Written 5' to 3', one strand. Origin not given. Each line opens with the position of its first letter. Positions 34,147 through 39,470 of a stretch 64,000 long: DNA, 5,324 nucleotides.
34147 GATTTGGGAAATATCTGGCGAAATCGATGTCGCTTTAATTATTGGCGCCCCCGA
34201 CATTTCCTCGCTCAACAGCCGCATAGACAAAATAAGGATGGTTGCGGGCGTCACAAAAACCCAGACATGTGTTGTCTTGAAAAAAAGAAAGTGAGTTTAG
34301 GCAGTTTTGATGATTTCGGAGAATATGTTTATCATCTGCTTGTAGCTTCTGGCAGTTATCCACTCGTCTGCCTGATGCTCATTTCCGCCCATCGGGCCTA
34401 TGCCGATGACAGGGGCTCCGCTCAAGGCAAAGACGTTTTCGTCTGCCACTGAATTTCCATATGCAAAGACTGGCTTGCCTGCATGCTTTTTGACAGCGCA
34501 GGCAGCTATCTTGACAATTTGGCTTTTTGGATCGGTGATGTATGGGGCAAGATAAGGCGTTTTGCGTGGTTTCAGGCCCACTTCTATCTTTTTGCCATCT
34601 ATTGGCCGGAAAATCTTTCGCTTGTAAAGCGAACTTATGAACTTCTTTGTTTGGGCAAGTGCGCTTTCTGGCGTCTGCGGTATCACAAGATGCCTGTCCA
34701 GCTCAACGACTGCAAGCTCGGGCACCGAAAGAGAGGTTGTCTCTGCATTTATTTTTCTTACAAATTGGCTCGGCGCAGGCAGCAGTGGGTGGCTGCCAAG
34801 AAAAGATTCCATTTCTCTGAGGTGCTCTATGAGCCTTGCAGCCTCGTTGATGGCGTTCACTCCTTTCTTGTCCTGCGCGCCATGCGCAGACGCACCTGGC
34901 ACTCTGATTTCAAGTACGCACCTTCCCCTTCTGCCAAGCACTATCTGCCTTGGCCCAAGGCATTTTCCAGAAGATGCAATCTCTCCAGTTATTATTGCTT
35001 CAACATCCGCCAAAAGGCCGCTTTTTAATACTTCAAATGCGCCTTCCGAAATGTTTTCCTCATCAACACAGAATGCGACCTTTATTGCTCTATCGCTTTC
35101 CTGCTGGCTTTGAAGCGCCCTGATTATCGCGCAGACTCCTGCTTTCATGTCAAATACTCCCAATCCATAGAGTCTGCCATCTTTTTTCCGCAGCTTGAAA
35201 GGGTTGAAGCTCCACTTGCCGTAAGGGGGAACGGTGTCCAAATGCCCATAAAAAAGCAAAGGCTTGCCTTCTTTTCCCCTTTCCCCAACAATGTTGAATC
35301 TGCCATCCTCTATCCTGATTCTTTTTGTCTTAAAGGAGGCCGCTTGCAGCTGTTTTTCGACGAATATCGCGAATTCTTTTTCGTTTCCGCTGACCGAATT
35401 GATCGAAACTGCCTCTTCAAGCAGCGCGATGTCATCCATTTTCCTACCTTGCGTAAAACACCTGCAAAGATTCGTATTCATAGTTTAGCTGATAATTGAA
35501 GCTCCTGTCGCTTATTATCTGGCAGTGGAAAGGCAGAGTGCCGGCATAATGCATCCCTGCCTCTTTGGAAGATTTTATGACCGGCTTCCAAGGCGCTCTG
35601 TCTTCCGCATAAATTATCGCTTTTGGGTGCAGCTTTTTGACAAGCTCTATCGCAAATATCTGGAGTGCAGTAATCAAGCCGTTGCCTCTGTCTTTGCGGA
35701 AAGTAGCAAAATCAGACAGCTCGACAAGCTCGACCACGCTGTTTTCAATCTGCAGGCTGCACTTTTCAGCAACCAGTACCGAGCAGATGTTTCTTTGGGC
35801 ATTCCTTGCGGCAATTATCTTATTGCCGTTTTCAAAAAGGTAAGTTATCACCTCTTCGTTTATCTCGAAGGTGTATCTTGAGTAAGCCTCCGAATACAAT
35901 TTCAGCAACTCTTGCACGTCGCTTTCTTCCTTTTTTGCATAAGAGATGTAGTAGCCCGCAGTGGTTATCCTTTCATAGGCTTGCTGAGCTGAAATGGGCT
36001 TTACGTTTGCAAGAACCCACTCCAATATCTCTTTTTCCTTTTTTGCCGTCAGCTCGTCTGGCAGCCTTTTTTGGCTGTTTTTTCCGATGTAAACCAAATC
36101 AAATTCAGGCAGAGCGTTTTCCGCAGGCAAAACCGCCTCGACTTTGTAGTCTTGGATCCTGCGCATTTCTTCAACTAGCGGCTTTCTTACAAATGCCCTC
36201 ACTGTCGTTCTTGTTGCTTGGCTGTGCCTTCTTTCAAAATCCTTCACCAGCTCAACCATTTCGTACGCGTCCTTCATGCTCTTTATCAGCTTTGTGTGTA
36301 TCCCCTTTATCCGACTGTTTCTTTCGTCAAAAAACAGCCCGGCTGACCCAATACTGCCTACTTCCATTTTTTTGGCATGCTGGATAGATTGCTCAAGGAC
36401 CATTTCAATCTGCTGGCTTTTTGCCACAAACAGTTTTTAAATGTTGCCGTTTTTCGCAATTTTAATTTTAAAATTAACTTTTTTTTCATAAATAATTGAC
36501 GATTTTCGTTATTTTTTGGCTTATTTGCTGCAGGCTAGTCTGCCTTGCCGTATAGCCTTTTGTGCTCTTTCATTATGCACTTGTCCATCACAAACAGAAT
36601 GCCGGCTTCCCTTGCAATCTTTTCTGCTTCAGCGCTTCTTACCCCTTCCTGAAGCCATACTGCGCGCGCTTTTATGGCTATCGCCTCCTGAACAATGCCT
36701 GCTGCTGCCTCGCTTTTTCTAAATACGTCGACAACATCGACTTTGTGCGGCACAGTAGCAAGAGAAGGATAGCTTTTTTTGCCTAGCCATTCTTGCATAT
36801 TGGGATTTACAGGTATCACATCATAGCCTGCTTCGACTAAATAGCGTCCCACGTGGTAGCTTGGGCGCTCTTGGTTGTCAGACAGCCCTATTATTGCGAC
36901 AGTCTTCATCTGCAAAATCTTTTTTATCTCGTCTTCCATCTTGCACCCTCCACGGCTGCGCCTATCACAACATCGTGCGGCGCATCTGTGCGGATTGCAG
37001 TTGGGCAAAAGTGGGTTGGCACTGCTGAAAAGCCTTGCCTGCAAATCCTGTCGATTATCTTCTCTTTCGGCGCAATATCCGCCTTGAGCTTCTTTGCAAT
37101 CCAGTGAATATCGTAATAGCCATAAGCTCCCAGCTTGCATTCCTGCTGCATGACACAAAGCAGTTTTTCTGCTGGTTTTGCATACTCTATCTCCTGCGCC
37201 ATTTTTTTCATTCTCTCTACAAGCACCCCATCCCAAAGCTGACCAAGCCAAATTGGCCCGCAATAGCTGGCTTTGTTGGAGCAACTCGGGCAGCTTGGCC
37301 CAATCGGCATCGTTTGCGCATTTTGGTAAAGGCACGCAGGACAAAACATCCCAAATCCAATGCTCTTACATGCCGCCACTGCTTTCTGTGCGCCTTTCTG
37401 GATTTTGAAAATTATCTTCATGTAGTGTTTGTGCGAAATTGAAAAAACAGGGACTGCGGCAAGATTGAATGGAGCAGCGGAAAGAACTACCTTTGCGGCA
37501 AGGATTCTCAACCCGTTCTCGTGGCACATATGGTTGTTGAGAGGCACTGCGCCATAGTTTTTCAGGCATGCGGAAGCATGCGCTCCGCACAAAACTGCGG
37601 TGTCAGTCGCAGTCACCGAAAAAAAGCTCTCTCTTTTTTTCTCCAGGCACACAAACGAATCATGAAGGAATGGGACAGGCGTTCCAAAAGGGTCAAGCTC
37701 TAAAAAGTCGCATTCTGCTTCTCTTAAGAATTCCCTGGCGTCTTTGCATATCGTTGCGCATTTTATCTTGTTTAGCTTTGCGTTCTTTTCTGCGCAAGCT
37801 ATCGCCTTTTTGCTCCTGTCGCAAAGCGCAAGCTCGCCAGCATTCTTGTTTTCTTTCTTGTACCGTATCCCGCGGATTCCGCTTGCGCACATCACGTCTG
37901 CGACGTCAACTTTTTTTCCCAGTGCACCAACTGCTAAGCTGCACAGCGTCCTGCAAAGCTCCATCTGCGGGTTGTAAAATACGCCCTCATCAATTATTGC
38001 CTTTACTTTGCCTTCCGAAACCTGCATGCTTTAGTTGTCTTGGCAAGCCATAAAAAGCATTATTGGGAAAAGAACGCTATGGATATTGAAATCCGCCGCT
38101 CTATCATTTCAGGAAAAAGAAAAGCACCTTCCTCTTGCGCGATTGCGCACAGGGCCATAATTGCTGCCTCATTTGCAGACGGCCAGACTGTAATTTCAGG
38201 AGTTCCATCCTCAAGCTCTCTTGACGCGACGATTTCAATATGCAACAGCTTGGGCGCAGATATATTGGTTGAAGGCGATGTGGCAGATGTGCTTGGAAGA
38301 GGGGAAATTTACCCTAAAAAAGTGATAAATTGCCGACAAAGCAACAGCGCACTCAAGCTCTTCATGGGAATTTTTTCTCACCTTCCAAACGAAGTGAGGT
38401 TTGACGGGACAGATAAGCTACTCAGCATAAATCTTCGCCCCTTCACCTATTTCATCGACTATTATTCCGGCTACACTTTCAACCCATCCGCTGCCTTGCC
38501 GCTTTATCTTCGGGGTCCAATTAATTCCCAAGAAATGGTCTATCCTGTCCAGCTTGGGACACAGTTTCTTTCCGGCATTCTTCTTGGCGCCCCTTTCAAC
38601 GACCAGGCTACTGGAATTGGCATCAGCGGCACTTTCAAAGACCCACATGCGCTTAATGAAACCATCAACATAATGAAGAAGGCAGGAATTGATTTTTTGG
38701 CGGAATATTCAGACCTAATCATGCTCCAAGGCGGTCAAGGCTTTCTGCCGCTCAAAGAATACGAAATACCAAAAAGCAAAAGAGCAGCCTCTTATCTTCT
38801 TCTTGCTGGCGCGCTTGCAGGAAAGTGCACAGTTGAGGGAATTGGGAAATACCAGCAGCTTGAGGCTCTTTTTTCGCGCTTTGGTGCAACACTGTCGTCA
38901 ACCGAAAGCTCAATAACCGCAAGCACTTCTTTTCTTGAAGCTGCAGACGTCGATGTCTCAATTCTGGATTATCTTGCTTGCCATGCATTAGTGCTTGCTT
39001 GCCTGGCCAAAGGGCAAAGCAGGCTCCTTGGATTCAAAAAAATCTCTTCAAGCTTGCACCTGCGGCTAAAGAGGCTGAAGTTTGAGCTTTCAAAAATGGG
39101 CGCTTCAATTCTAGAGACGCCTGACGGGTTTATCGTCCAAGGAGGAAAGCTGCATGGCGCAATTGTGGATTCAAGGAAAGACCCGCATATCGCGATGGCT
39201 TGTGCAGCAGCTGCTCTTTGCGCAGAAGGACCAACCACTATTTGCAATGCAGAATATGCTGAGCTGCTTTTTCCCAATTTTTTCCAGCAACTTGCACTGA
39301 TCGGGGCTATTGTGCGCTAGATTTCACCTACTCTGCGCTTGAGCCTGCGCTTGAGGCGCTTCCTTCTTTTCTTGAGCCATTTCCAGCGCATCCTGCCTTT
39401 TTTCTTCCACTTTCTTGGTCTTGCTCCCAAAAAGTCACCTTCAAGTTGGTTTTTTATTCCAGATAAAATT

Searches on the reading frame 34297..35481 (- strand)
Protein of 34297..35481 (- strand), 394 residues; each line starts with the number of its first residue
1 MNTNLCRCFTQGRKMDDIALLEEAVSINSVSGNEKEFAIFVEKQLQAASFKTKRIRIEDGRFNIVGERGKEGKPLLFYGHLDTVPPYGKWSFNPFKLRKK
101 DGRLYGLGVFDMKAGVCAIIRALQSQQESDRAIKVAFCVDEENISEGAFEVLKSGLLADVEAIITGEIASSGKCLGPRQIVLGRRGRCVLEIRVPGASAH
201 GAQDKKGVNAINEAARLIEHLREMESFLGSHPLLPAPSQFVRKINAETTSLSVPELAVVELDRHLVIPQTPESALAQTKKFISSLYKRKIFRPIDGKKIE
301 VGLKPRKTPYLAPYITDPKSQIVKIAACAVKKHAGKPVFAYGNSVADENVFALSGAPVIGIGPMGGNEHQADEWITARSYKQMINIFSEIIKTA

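Call 79: search_protein_families(library=pfam, proteins=[window:34297-35481:-], max_evalue=0.001)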
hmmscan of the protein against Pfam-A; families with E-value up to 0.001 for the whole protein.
window:34297-35481:- (394 aa): 2 families
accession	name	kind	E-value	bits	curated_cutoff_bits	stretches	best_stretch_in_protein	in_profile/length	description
PF01546.33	Peptidase_M20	-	4.6e-27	95.7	24.6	1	76-392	1-205/206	Peptidase family M20/M25/M40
PF07687.19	M20_dimer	-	3.9e-11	43.3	21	1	183-288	2-105/107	Peptidase dimerisation domain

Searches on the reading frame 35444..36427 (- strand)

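Call 79: search_protein_families(library=pfam, proteins=[window:35444-36427:-], max_evalue=0.001)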
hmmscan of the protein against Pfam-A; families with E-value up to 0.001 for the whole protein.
window:35444-36427:- (327 aa): 1 family
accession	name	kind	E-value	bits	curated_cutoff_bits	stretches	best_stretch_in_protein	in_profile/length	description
PF13527.13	Acetyltransf_9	-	0.00017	22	25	1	165-264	4-102/127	Acetyltransferase (GNAT) domain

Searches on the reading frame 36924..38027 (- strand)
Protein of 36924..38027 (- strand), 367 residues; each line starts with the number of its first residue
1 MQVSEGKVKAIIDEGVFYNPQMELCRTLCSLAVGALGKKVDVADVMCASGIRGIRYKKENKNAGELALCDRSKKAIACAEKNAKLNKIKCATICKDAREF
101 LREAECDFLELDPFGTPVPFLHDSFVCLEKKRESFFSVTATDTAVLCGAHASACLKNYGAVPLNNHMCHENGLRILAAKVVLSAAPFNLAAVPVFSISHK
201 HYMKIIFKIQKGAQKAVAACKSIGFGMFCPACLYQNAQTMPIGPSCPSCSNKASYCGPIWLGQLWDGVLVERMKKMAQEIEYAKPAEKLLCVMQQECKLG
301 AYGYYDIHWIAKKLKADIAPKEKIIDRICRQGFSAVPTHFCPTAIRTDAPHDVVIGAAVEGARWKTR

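Call 79: search_protein_families(library=pfam, proteins=[window:36924-38027:-], max_evalue=0.001)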
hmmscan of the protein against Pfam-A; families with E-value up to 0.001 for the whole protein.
window:36924-38027:- (367 aa): 2 families
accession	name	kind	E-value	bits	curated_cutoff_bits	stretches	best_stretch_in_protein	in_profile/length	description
PF02005.22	TRM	-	1.7e-91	307.7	27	1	8-355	12-372/376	N2,N2-dimethylguanosine tRNA methyltransferase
PF05175.20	MTS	-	1.3e-06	28.6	23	1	38-109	31-102/170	Methyltransferase small domain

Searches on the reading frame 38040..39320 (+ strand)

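Call 79: search_protein_families(library=pfam, proteins=[window:38040-39320:+], max_evalue=0.001)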
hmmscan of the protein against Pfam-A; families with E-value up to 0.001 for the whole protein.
window:38040-39320:+ (426 aa): 1 family
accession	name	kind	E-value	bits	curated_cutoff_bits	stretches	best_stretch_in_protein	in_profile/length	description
PF00275.25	EPSP_synthase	-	5.7e-48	164.1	22.8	1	23-418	7-417/417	EPSP synthase (3-phosphoshikimate 1-carboxyvinyltransferase)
